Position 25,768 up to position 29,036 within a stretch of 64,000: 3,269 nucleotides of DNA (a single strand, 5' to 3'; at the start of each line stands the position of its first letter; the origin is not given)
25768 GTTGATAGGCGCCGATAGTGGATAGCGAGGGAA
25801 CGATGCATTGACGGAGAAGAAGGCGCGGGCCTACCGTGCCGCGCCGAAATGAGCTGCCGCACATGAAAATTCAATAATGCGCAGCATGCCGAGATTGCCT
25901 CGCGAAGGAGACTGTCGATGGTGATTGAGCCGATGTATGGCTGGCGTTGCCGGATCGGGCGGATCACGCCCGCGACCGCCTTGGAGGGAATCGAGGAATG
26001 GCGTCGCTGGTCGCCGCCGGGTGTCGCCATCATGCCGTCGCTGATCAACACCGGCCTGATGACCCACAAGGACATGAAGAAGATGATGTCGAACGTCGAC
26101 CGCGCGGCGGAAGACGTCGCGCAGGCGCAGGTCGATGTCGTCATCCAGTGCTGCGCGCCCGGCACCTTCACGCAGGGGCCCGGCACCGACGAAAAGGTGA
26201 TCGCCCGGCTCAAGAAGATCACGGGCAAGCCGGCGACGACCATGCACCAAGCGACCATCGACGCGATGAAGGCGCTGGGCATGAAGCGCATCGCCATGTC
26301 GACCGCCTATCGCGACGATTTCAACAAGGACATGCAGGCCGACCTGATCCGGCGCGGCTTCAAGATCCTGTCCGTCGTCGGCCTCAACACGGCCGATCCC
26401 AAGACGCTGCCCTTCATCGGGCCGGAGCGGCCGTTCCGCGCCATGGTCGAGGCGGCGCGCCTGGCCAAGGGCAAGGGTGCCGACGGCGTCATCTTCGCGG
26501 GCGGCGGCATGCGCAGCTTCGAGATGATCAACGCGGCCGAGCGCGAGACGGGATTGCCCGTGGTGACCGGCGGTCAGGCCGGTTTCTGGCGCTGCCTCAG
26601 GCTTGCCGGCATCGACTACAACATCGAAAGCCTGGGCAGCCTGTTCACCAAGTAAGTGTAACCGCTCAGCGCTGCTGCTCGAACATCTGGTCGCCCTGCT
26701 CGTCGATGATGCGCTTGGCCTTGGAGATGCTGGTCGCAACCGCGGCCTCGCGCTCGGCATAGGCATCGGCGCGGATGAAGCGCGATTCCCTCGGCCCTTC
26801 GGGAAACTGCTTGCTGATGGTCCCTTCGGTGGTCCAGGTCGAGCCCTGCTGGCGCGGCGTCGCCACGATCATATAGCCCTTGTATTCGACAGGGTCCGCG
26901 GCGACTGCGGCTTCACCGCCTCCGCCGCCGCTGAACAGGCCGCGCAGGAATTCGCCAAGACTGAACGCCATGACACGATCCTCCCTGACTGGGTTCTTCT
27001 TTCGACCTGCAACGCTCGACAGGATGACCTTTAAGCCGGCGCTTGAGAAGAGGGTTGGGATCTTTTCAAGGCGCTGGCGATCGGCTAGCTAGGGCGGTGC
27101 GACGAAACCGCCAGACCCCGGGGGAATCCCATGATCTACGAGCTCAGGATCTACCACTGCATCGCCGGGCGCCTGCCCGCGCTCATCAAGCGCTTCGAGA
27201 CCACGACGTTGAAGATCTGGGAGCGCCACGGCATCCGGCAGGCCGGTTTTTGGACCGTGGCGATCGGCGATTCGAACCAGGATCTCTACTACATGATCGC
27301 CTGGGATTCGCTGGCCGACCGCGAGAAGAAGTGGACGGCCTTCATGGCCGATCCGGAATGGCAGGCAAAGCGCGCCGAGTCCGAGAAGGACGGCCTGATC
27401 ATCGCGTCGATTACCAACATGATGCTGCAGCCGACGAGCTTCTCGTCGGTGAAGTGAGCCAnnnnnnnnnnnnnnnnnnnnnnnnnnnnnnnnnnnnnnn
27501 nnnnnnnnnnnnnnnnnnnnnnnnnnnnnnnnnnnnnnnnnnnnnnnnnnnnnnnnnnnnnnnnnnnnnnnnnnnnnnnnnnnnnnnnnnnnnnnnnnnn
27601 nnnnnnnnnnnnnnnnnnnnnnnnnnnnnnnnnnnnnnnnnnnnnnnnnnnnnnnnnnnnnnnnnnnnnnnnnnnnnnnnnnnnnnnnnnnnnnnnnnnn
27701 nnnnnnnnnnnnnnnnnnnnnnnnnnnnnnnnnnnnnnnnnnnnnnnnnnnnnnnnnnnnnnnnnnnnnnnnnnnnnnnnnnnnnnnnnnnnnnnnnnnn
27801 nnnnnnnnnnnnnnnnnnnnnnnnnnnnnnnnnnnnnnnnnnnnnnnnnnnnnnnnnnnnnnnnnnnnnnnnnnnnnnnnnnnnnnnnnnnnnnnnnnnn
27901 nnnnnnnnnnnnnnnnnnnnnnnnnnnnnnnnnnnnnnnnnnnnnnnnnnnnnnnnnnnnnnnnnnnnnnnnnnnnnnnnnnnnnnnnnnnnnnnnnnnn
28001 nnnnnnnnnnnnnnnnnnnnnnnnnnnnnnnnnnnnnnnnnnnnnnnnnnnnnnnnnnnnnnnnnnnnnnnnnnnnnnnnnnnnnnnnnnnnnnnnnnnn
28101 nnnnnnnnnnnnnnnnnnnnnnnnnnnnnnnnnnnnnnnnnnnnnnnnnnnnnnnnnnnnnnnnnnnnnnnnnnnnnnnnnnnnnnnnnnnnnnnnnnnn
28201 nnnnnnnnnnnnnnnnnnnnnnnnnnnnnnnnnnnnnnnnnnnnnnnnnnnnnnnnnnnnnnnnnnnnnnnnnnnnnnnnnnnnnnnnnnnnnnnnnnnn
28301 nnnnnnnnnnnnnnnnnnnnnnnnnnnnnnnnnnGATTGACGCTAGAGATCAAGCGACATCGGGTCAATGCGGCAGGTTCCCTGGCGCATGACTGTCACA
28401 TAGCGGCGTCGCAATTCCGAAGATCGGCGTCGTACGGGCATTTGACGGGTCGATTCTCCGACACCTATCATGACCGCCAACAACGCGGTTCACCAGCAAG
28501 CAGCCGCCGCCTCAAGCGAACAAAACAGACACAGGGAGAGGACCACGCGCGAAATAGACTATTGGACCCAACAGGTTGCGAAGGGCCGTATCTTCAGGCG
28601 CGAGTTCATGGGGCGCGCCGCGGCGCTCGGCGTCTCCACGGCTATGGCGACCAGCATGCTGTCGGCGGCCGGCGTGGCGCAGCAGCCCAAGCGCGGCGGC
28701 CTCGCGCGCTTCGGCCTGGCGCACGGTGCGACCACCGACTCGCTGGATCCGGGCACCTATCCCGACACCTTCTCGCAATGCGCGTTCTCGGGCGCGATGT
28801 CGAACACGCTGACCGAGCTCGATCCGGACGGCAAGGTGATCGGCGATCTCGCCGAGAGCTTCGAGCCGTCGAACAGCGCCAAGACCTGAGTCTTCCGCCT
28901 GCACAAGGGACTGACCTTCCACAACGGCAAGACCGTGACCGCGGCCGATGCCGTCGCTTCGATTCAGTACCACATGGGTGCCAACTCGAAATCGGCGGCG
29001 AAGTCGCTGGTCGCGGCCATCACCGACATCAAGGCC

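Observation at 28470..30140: Family-5 SBP gene disrupted by a single TGG to TGA change at a conserved Trp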

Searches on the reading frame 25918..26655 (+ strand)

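Call 35: search_protein_families(library=ncbifam, proteins=[window:25918-26655:+], max_evalue=0.00001)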
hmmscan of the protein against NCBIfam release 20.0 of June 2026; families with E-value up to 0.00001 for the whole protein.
window:25918-26655:+ (245 aa): 2 families
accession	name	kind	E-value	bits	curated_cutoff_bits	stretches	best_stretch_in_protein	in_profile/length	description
NF052327.1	arylmal_decarb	equivalog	1.5e-33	116.4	225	1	45-243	34-230/231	arylmalonate decarboxylase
TIGR02990.1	ectoine_eutA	equivalog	1.3e-24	87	318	1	49-244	48-238/239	ectoine utilization protein EutA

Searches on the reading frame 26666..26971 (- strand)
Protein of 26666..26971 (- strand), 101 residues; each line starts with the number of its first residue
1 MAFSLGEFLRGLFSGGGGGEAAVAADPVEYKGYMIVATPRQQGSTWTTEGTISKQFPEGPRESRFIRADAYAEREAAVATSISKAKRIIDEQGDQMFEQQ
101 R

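Call 35: search_protein_families(library=ncbifam, proteins=[window:26666-26971:-], max_evalue=0.00001)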
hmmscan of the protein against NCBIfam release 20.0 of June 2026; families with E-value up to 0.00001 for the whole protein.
window:26666-26971:- (101 aa): 1 family
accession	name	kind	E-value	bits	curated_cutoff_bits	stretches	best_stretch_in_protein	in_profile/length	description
NF046097.1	CV_2116_dom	domain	9.4e-13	48.1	58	1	28-93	2-69/75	CV_2116 domain-containing protein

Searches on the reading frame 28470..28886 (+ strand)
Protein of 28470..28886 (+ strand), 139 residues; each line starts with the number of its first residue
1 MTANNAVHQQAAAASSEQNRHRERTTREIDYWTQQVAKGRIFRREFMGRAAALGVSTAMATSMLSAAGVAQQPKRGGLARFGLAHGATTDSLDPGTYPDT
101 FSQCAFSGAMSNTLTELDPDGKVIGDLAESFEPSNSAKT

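Call 8: list_cluster_members(proteins=[P0001, window:28470-28886:+])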
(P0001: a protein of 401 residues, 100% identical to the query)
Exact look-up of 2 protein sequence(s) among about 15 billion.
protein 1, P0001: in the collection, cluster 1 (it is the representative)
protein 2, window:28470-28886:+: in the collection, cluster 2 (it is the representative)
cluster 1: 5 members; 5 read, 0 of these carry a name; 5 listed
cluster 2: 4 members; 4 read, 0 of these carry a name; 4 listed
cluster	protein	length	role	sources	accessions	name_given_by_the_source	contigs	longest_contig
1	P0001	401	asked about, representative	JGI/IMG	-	-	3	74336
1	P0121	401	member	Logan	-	-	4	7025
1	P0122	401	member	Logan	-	-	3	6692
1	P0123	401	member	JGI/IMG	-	-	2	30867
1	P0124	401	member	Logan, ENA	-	-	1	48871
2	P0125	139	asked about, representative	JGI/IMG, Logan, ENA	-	-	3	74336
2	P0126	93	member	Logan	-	-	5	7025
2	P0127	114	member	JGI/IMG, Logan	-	-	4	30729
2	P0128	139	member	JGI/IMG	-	-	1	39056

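Call 14: find_encoding_contigs(protein=P0123, flank=10000, max_places=10)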
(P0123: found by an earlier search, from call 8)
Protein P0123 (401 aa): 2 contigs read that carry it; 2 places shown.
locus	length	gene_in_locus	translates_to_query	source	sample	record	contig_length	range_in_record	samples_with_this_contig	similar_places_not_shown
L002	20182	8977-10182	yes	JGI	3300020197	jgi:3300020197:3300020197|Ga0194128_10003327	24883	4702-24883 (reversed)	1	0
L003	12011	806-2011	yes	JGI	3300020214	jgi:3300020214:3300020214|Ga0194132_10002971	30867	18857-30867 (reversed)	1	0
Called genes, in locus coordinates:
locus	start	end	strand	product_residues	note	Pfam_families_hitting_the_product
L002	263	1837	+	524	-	PF00496:SBP_bac_5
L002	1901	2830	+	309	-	PF19300:BPD_transp_1_N (weak), PF00528:BPD_transp_1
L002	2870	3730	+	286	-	PF00528:BPD_transp_1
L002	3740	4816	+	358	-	PF00005:ABC_tran, PF13304:AAA_21 (faint), PF08352:oligo_HPY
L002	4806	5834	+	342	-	PF00005:ABC_tran, PF08352:oligo_HPY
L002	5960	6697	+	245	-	PF01177:Asp_Glu_race, PF17645:Amdase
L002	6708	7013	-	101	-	PF10115:HlyU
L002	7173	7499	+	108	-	PF07978:NIPSNAP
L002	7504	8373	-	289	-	PF02668:TauD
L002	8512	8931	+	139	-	-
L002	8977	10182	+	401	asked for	PF00496:SBP_bac_5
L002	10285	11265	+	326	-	PF19300:BPD_transp_1_N, PF00528:BPD_transp_1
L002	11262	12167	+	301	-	PF12911:OppC_N (weak), PF00528:BPD_transp_1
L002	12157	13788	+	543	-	PF03193:RsgA_GTPase (faint), PF00005:ABC_tran, PF02463:SMC_N (faint), PF13191:AAA_16 (faint), PF13555:AAA_29 (faint), PF20703:nSTAND1 (faint), PF00005:ABC_tran, PF08352:oligo_HPY (weak), +2 more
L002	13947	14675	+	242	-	PF00528:BPD_transp_1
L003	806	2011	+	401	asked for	PF00496:SBP_bac_5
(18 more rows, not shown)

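Call 15: find_encoding_contigs(protein=P0124, flank=10000, max_places=10)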
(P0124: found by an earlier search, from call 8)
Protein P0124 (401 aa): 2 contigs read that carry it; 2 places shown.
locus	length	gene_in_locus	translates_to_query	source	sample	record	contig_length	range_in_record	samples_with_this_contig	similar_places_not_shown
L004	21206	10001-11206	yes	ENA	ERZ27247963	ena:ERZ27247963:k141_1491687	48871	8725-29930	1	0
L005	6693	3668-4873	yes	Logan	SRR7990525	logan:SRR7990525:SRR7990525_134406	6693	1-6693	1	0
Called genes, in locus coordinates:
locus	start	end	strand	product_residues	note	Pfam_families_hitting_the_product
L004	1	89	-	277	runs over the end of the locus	PF12911:OppC_N, PF00528:BPD_transp_1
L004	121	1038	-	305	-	PF19300:BPD_transp_1_N, PF00528:BPD_transp_1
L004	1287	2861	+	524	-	PF00496:SBP_bac_5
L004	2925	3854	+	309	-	PF19300:BPD_transp_1_N (weak), PF00528:BPD_transp_1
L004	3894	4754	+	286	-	PF00528:BPD_transp_1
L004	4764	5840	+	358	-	PF00005:ABC_tran, PF13304:AAA_21 (faint), PF08352:oligo_HPY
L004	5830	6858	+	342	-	PF00005:ABC_tran, PF08352:oligo_HPY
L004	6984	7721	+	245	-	PF01177:Asp_Glu_race, PF17645:Amdase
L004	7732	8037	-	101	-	PF10115:HlyU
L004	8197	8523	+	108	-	PF07978:NIPSNAP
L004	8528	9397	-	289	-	PF02668:TauD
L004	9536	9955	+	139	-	-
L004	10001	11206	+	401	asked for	PF00496:SBP_bac_5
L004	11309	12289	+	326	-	PF19300:BPD_transp_1_N, PF00528:BPD_transp_1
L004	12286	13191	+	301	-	PF12911:OppC_N (weak), PF00528:BPD_transp_1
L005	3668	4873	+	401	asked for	PF00496:SBP_bac_5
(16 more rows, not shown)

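Call 16: find_encoding_contigs(protein=P0121, flank=10000, max_places=10)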
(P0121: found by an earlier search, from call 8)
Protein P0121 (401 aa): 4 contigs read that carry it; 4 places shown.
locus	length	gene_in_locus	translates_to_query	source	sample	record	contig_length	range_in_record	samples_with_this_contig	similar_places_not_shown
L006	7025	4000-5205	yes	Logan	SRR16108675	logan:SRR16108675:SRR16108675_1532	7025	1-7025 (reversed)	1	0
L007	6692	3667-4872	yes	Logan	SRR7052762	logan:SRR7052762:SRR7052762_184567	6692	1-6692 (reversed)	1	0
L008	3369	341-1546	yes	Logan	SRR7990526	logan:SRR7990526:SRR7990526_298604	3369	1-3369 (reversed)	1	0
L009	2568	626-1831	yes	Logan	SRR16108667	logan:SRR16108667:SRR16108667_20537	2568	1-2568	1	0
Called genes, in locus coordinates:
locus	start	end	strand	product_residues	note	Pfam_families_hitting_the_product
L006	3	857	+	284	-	?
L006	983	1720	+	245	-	PF01177:Asp_Glu_race, PF17645:Amdase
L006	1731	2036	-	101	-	PF10115:HlyU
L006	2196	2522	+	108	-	PF07978:NIPSNAP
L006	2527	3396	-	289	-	PF02668:TauD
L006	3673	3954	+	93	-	-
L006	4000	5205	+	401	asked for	PF00496:SBP_bac_5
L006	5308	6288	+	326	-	PF19300:BPD_transp_1_N, PF00528:BPD_transp_1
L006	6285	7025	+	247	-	?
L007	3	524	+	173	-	?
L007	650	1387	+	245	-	PF01177:Asp_Glu_race, PF17645:Amdase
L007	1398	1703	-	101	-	PF10115:HlyU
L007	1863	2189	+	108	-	PF07978:NIPSNAP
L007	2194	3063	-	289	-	PF02668:TauD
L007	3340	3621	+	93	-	-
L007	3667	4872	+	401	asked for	PF00496:SBP_bac_5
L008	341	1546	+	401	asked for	PF00496:SBP_bac_5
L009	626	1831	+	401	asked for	PF00496:SBP_bac_5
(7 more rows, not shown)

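Call 17: find_encoding_contigs(protein=P0122, flank=10000, max_places=10)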
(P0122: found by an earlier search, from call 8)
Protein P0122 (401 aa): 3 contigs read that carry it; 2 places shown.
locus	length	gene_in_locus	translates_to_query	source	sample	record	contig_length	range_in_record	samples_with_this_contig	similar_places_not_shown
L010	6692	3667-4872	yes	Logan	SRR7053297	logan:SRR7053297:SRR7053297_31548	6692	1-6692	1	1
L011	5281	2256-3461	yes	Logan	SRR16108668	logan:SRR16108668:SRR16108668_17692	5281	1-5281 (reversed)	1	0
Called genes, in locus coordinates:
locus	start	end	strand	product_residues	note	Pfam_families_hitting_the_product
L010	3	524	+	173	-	?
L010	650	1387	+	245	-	PF01177:Asp_Glu_race, PF17645:Amdase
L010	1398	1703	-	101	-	PF10115:HlyU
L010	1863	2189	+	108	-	PF07978:NIPSNAP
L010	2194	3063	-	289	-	PF02668:TauD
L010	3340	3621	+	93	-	-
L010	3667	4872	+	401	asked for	PF00496:SBP_bac_5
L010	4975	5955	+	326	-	PF19300:BPD_transp_1_N, PF00528:BPD_transp_1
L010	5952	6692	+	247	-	?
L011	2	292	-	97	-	?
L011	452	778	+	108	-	PF07978:NIPSNAP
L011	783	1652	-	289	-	PF02668:TauD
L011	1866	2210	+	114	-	-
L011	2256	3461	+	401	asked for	PF00496:SBP_bac_5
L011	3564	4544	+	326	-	PF19300:BPD_transp_1_N, PF00528:BPD_transp_1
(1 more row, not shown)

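Call 46: find_encoding_contigs(protein=P0127, flank=10000, max_places=10)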
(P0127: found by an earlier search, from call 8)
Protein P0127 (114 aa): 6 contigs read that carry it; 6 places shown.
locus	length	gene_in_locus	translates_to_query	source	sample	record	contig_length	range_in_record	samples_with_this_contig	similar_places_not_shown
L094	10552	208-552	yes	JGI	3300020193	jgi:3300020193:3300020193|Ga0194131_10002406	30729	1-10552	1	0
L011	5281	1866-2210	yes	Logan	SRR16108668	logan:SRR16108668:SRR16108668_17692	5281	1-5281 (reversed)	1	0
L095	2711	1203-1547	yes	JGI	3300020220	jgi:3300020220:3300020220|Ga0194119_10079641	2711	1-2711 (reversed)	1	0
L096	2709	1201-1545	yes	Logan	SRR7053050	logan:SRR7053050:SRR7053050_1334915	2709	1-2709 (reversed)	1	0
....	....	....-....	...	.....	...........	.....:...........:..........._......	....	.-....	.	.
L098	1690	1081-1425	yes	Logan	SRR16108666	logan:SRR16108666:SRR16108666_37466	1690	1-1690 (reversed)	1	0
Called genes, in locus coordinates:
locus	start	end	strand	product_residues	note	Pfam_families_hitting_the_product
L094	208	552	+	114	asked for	-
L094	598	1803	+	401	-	PF00496:SBP_bac_5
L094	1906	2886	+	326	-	PF19300:BPD_transp_1_N, PF00528:BPD_transp_1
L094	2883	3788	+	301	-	PF12911:OppC_N (weak), PF00528:BPD_transp_1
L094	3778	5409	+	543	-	PF03193:RsgA_GTPase (faint), PF00005:ABC_tran, PF02463:SMC_N (faint), PF13191:AAA_16 (faint), PF13555:AAA_29 (faint), PF20703:nSTAND1 (faint), PF00005:ABC_tran, PF08352:oligo_HPY (weak), +2 more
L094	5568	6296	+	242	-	PF00528:BPD_transp_1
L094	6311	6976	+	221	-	PF00528:BPD_transp_1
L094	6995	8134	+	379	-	PF00296:Bac_luciferase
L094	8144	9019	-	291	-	PF00497:SBP_bac_3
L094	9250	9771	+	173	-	PF00011:HSP20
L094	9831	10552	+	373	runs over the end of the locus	PF01408:GFO_IDH_MocA, PF22725:GFO_IDH_MocA_C3, PF02894:GFO_IDH_MocA_C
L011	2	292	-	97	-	?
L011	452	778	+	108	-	PF07978:NIPSNAP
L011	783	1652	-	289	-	PF02668:TauD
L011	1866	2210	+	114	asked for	-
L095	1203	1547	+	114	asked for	-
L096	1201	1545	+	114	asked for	-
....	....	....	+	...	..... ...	-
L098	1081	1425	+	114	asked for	-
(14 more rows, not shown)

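Call 47: find_encoding_contigs(protein=P0128, flank=10000, max_places=10)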
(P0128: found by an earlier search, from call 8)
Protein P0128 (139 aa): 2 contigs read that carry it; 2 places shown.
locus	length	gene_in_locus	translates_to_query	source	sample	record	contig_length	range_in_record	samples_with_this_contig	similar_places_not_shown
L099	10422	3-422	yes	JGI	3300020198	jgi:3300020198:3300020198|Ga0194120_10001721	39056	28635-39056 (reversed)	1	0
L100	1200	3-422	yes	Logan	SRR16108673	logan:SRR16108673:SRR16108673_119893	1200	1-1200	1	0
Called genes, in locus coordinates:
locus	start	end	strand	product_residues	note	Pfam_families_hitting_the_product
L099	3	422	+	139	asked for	?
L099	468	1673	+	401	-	PF00496:SBP_bac_5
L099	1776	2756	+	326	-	PF19300:BPD_transp_1_N, PF00528:BPD_transp_1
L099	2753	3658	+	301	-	PF12911:OppC_N (weak), PF00528:BPD_transp_1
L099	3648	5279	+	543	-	PF03193:RsgA_GTPase (faint), PF00005:ABC_tran, PF02463:SMC_N (faint), PF13191:AAA_16 (faint), PF13555:AAA_29 (faint), PF20703:nSTAND1 (faint), PF00005:ABC_tran, PF08352:oligo_HPY (weak), +2 more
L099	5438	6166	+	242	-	PF00528:BPD_transp_1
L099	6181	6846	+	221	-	PF00528:BPD_transp_1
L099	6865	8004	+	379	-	PF00296:Bac_luciferase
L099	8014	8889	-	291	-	PF00497:SBP_bac_3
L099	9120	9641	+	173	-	PF00011:HSP20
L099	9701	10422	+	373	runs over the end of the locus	PF01408:GFO_IDH_MocA, PF22725:GFO_IDH_MocA_C3, PF02894:GFO_IDH_MocA_C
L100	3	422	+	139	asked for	?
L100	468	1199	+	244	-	?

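Call 48: find_encoding_contigs(protein=P0126, flank=10000, max_places=10)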
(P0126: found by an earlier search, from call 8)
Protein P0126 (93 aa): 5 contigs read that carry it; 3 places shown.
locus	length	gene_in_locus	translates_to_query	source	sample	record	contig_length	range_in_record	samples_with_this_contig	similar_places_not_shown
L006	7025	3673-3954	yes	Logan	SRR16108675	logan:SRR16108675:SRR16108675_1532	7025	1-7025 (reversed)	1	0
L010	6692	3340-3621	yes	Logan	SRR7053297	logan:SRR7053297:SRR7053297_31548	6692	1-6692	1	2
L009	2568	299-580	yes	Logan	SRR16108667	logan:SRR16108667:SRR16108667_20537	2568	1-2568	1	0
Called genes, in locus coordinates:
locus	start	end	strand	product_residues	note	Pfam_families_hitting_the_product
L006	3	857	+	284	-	?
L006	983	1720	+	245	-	PF01177:Asp_Glu_race, PF17645:Amdase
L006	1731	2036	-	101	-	PF10115:HlyU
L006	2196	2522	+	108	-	PF07978:NIPSNAP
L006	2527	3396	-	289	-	PF02668:TauD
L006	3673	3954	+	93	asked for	-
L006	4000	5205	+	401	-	PF00496:SBP_bac_5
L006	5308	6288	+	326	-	PF19300:BPD_transp_1_N, PF00528:BPD_transp_1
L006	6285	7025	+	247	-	?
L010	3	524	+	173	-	?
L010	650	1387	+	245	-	PF01177:Asp_Glu_race, PF17645:Amdase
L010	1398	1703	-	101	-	PF10115:HlyU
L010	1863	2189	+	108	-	PF07978:NIPSNAP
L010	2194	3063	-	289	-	PF02668:TauD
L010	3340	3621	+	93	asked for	-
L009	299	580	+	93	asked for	-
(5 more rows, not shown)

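Call 49: find_encoding_contigs(protein=P0125, flank=10000, max_places=10)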
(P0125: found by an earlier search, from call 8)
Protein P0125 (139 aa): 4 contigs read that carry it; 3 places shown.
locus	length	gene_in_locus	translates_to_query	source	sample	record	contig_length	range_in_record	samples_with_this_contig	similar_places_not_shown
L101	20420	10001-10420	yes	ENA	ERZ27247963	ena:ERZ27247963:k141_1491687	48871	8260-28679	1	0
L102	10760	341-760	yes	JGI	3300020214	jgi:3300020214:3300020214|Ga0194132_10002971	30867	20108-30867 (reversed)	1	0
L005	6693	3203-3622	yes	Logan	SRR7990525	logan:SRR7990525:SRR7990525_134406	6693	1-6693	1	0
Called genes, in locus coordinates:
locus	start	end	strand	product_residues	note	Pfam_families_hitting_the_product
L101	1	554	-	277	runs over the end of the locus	PF12911:OppC_N, PF00528:BPD_transp_1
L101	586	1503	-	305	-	PF19300:BPD_transp_1_N, PF00528:BPD_transp_1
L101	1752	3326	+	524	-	PF00496:SBP_bac_5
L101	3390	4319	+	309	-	PF19300:BPD_transp_1_N (weak), PF00528:BPD_transp_1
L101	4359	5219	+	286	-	PF00528:BPD_transp_1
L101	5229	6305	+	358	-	PF00005:ABC_tran, PF13304:AAA_21 (faint), PF08352:oligo_HPY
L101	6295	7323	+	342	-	PF00005:ABC_tran, PF08352:oligo_HPY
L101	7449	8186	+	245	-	PF01177:Asp_Glu_race, PF17645:Amdase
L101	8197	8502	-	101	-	PF10115:HlyU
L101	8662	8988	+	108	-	PF07978:NIPSNAP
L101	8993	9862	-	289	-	PF02668:TauD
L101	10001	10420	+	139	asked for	-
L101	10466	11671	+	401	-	PF00496:SBP_bac_5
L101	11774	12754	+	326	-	PF19300:BPD_transp_1_N, PF00528:BPD_transp_1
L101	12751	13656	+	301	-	PF12911:OppC_N (weak), PF00528:BPD_transp_1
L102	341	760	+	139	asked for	-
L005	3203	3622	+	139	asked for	-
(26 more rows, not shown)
